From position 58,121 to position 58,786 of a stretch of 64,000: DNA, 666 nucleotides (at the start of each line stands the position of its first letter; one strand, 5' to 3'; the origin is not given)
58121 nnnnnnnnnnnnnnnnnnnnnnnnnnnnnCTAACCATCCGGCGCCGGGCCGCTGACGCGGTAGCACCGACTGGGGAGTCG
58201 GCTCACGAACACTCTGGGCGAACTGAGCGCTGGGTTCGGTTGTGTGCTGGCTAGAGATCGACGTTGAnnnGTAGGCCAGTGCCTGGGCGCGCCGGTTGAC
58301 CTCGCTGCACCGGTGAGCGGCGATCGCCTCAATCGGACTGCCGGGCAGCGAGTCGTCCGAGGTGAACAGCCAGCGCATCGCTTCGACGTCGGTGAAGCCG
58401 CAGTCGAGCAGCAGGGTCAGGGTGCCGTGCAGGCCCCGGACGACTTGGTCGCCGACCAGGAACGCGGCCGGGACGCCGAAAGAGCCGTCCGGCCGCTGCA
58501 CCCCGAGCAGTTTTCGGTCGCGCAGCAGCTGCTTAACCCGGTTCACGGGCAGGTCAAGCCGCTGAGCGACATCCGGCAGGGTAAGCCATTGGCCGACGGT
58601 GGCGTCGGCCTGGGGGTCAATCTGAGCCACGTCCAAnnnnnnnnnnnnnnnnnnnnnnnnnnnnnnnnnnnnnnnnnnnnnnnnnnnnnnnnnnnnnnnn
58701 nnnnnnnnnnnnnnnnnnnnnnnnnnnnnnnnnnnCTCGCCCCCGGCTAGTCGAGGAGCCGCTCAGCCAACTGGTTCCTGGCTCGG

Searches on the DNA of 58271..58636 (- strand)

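Call 75: search_dna_similar(query=L042:2241-2600:+, collection=plasmids, mode=distant, max_evalue=1)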
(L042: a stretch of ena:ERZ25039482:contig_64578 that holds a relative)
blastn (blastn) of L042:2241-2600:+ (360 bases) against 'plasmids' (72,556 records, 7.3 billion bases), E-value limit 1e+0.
Records with a match: 2; places in all: 2; records where one place covers at least 80% of the query: 0.
Best place of each record, by identity: 80-90% 2.
By first word of the organism name: Azospirillum 1; Alloyangia 1.
By predicted mobility (MOB-suite, as given by PLSDB): mobilizable 1; non-mobilizable 1.
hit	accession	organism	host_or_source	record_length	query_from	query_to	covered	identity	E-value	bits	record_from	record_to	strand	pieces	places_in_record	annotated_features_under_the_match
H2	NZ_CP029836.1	Azospirillum ramasamyi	single cell,Cow dung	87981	217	260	12%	84.1%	3e-1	43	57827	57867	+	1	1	MarR family transcriptional regulator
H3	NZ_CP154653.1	Alloyangia pacifica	-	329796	211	247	10%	86.8%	3e-1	44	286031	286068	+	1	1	LysR family transcriptional regulator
